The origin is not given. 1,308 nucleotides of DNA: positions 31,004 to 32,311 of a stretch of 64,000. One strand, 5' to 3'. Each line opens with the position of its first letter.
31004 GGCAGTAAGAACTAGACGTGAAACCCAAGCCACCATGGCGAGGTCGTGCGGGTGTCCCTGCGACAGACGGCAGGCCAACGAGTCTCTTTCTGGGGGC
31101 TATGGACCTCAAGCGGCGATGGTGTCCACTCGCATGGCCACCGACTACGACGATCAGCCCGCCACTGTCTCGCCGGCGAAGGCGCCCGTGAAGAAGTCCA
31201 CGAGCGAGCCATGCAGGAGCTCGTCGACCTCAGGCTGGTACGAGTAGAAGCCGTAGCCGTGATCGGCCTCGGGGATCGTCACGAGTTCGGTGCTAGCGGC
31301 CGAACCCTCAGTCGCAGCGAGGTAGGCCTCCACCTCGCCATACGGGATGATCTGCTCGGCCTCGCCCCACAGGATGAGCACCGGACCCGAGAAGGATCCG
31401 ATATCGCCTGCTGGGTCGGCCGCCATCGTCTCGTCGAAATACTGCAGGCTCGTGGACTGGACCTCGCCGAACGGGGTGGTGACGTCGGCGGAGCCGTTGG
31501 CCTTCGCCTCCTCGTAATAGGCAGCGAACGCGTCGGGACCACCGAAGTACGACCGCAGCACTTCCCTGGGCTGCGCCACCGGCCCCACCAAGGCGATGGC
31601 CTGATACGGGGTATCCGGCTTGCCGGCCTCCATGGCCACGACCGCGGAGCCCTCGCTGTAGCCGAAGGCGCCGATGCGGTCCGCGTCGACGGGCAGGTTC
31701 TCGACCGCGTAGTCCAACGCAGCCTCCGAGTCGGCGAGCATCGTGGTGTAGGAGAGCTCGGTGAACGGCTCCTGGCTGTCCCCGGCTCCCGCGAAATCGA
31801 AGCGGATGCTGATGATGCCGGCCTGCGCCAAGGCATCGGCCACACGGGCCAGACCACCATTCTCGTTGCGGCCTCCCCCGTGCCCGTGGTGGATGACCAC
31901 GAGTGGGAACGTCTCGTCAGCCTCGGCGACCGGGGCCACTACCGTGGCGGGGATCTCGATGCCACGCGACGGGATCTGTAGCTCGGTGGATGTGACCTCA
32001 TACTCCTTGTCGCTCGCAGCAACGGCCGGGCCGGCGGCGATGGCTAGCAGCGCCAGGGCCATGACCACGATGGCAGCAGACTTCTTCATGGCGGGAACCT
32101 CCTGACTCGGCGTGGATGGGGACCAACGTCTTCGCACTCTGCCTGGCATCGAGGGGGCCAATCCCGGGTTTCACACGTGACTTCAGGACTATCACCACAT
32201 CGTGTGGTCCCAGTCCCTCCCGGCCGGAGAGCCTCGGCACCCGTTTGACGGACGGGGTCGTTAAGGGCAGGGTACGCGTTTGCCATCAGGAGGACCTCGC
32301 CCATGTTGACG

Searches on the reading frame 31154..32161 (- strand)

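Call 38: search_protein_families(library=pfam, max_evalue=0.0001, proteins=[window:31154-32161:-])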
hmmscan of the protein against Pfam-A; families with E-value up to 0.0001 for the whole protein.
window:31154-32161:- (335 aa): 5 families
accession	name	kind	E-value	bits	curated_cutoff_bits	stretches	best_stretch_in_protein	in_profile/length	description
PF12146.15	Hydrolase_4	-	8.3e-12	45.4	27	1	87-200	6-115/239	Serine aminopeptidase, S33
PF00561.26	Abhydrolase_1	-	5.7e-11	43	25.8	1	86-211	1-122/245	alpha/beta hydrolase fold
PF00326.27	Peptidase_S9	-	1.4e-10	41.5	22.6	1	109-313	8-199/213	Prolyl oligopeptidase family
PF02129.25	Peptidase_S15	-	1e-06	29.1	23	1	67-200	2-134/262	X-Pro dipeptidyl-peptidase (S15 family)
PF01738.24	DLH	-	3.9e-05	23.8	21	0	140-303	76-188/217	Dienelactone hydrolase family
